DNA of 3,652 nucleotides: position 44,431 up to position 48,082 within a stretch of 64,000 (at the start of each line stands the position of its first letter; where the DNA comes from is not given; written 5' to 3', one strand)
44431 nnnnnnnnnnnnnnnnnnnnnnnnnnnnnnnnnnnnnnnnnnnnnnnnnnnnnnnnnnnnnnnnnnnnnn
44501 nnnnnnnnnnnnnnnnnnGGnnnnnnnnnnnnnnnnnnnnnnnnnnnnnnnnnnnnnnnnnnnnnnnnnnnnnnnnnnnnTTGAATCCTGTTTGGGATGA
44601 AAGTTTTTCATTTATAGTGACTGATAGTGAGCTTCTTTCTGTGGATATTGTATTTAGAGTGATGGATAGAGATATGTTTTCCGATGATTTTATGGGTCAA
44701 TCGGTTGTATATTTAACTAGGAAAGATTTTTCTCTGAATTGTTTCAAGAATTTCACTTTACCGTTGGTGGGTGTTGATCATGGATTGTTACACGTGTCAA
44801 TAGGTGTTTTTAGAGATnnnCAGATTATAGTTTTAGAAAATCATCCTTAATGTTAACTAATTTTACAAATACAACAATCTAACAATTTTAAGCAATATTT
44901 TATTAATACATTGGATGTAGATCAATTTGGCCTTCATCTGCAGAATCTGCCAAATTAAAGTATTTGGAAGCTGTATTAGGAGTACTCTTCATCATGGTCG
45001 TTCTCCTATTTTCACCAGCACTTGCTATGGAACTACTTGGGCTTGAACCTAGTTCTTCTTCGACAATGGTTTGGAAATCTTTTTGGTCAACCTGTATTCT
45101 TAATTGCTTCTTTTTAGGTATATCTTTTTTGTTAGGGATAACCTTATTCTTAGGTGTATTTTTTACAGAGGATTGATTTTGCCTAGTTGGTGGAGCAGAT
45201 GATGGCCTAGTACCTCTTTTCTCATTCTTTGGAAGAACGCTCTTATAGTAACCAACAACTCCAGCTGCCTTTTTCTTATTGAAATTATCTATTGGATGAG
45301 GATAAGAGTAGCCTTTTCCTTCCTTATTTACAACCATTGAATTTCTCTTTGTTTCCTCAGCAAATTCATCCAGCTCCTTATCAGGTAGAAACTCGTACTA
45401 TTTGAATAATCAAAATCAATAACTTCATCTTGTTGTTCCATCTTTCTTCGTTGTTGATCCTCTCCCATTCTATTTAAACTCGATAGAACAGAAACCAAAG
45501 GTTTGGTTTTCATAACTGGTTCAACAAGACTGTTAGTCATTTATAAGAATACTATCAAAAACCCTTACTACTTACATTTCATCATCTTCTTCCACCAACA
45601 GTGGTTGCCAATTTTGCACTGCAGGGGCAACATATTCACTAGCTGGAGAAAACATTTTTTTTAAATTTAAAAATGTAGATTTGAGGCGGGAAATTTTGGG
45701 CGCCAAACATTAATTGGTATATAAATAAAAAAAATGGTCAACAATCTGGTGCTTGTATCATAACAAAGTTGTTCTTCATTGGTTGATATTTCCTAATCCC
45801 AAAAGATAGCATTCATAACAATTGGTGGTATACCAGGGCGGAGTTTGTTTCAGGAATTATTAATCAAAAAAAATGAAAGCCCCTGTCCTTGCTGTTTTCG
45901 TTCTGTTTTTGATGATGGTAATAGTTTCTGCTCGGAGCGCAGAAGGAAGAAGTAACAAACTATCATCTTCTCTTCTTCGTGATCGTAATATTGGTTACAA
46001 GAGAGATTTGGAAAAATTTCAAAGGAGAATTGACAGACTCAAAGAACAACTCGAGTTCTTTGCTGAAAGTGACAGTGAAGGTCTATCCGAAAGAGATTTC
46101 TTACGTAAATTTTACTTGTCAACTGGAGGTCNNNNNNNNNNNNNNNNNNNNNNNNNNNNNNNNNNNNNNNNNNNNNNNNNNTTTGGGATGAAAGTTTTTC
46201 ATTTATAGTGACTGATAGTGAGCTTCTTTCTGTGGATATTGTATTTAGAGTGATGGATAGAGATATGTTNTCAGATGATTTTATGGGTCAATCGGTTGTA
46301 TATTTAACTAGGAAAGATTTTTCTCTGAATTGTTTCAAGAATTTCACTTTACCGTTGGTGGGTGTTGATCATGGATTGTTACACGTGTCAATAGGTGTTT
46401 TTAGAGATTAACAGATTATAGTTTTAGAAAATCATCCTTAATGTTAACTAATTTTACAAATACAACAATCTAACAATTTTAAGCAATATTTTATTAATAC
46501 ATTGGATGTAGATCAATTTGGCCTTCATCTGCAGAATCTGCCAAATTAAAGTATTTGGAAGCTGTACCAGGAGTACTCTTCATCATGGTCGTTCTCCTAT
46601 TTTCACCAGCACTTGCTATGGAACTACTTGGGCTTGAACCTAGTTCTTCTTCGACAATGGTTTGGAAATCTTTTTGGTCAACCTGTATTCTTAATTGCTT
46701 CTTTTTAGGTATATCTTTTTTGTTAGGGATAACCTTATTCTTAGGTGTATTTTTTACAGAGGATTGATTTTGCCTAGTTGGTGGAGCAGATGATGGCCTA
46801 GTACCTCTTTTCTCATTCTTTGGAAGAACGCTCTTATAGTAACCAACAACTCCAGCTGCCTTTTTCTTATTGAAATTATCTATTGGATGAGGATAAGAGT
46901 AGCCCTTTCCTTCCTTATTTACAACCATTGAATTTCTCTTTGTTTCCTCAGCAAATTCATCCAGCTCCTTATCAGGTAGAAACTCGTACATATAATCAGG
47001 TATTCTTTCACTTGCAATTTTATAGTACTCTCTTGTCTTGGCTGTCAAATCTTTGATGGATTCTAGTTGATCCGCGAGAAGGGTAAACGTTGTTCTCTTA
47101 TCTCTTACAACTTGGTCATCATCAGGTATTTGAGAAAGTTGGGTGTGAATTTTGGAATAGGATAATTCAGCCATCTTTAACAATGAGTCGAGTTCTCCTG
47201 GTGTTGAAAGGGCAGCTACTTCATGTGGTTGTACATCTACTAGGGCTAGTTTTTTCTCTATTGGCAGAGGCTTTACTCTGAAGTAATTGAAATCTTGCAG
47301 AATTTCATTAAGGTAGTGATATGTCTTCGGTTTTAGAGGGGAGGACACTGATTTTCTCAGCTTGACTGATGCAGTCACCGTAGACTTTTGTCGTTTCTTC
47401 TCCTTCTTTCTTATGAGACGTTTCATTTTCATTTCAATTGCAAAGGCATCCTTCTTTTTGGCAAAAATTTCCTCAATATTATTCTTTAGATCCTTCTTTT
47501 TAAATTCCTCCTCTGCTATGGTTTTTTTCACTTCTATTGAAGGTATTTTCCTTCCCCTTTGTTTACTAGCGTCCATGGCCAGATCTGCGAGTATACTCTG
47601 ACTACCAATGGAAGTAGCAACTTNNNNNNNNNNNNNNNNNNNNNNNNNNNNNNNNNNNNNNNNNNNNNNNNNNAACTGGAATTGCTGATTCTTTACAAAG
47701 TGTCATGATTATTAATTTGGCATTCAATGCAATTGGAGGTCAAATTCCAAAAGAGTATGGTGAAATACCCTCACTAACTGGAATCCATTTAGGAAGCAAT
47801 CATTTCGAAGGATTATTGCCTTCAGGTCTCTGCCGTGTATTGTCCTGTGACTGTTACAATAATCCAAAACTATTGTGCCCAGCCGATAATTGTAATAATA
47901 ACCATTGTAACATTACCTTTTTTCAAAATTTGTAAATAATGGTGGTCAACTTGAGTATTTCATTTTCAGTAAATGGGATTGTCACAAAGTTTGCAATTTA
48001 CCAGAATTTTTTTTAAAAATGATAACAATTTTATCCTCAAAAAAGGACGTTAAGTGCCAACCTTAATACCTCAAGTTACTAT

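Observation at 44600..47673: Near-identical ~0.8 kb duplication bracketing an assembly gap. It yields a truncated and a full-length paralogue of a Lys-rich protein and a second copy of the C2 gene's terminal exon.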

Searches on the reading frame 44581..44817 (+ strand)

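Call 7: search_protein_families(library=pfam, proteins=[window:44581-44817:+], max_evalue=1)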
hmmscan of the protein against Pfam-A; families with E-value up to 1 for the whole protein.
seq(79 aa): 1 family
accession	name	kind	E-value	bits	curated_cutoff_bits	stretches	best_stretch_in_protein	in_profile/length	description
PF00168.36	C2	-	3.4e-08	34.1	22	1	2-47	47-91/104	C2 domain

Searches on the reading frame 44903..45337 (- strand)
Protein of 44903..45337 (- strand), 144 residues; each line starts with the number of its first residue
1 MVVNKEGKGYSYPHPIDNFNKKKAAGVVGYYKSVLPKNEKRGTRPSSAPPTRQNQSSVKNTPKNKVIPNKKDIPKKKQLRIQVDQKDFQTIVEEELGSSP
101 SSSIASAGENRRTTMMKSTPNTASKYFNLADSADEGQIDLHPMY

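Call 22: find_encoding_contigs(protein=window:44903-45337:-, flank=10000, max_places=10)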
Protein window:44903-45337:- (144 aa): no gene with exactly this product is on record in the collection.

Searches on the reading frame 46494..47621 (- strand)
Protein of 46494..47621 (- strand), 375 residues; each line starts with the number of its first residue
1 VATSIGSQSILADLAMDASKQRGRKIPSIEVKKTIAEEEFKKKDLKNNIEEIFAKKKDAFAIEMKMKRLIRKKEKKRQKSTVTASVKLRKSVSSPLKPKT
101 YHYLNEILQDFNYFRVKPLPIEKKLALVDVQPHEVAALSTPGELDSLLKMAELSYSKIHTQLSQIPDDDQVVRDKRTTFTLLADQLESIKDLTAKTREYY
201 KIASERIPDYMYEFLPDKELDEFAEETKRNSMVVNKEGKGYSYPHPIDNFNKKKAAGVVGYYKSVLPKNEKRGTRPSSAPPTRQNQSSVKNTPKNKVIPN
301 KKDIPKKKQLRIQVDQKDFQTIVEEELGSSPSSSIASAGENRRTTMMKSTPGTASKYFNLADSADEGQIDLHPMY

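Call 7: search_protein_families(library=pfam, proteins=[window:46497-47576:-], max_evalue=1)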
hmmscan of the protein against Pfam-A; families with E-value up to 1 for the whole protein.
seq(360 aa): 0 families

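Call 9: find_encoding_contigs(protein=window:46494-47576:-, flank=10000, max_places=10)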
Protein window:46494-47576:- (360 aa): no gene with exactly this product is on record in the collection.

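Call 10: find_homologous_proteins(query=window:46497-47621:-, max_evalue=0.01)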
Query seq(375 aa): 4637 candidates shared short words with the query, none scored E <= 0.01.
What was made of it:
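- Tried and rejected: Word-index homology search, Lys-rich protein (call 10).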

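Call 20: search_protein_representatives(protein=window:46494-47621:-)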
Query: 375 residues. Proteins with E-value up to 0.001 (for the whole library): 2; up to 1e-10: 2; up to 1e-30: 2. The best 2 are listed.
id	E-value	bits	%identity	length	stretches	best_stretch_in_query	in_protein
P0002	1.6e-85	304.1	99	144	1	232-375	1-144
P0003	7.4e-45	170.4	41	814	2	29-294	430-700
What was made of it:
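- Tried and rejected: This was a false negative, because phmmer over all cluster representatives (call 20) found P0002 and the N. fowleri orthologue.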

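Call 23: list_cluster_members(proteins=[P0001, P0002, P0003])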
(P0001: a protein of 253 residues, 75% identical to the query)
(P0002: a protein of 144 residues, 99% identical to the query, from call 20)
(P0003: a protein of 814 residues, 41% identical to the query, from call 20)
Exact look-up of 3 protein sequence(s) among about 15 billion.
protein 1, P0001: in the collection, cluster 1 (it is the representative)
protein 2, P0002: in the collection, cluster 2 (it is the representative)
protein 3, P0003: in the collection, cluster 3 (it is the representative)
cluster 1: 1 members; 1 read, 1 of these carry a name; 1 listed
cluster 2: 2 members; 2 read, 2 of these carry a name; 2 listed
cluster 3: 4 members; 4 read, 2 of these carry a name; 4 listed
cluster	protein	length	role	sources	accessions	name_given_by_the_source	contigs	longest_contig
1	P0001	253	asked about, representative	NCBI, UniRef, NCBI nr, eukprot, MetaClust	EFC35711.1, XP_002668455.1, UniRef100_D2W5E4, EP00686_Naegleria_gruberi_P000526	predicted protein [Naegleria gruberi] | Predicted protein n=1 Tax=Naegleria gruberi TaxID=5762 RepID=D2W5E4_NAEGR | uncharacterized protein NAEGRDRAFT_76635 [Naegleria gruberi]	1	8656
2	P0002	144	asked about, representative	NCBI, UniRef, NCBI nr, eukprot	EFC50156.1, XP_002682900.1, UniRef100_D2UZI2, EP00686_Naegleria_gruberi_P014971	predicted protein [Naegleria gruberi] | Predicted protein n=1 Tax=Naegleria gruberi TaxID=5762 RepID=D2UZI2_NAEGR | uncharacterized protein NAEGRDRAFT_61946 [Naegleria gruberi]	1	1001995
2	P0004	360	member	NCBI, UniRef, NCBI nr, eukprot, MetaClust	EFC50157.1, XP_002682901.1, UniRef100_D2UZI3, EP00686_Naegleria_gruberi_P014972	predicted protein [Naegleria gruberi] | Predicted protein n=1 Tax=Naegleria gruberi TaxID=5762 RepID=D2UZI3_NAEGR | uncharacterized protein NAEGRDRAFT_61947 [Naegleria gruberi]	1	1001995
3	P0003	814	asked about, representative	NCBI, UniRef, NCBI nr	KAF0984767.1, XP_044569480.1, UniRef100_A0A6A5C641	hypothetical protein FDP41_000666 [Naegleria fowleri] | Uncharacterized protein n=1 Tax=Naegleria fowleri TaxID=5763 RepID=A0A6A5C641_NAEFO | uncharacterized protein FDP41_000666 [Naegleria fowleri]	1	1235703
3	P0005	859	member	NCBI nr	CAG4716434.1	unnamed protein product [Naegleria fowleri]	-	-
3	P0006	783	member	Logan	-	-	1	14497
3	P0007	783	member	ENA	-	-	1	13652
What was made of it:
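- Only two N. gruberi models contain the block, both on this scaffold (call 23).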

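Call 26: find_encoding_contigs(protein=P0006, flank=10000, max_places=4)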
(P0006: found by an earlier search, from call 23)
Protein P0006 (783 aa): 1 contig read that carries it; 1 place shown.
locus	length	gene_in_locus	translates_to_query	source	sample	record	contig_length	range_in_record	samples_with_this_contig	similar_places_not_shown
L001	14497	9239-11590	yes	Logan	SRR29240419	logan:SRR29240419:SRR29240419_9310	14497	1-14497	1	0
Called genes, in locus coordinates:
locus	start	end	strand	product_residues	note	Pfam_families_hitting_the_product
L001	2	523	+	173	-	?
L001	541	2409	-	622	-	-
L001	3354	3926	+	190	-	PF13174:TPR_6 (faint), PF13424:TPR_12 (faint), PF12895:ANAPC3 (weak), PF00515:TPR_1, PF07719:TPR_2 (weak), PF13181:TPR_8 (weak), PF13371:TPR_9 (weak), PF14559:TPR_19, +2 more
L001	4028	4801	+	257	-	-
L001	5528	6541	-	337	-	PF02996:Prefoldin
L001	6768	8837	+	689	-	PF00917:MATH (faint), PF00643:zf-B_box, PF22486:MATH_2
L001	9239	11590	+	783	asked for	-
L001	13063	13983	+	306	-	PF01778:Ribosomal_L28e, PF04874:Mak16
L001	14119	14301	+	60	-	-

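Call 36: find_related_loci(query=window:46494-47621:-, collection=metagenome_contigs, flank=6000)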
Query window:46494-47621:- (375 aa) in metagenome_contigs; peptide patterns used: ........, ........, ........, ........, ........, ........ (x = any residue, [..] = any of these).
600 stretches matched a pattern, but none encodes a relative of the query by tblastn (E <= 1e-3).
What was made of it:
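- Tried and rejected: Metagenome scan for relatives (call 36).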

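Call 47: search_protein_families(library=pfam, proteins=[P0005], max_evalue=0.1)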
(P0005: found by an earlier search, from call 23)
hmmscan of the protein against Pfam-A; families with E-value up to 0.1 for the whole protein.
P0005 (859 aa): 1 family
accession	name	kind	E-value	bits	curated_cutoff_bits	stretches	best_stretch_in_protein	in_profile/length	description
PF11714.13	Inhibitor_I53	-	0.049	14.3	25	1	102-139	32-69/78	Thrombin inhibitor Madanin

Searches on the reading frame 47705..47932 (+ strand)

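Call 7: search_protein_families(library=pfam, proteins=[window:47705-47932:+], max_evalue=1)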
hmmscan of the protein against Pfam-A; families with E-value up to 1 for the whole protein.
seq(76 aa): 1 family
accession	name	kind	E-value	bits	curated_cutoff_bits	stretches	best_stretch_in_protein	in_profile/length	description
PF00560.39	LRR_1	-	0.011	16.1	20.6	1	23-44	1-22/23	Leucine Rich Repeat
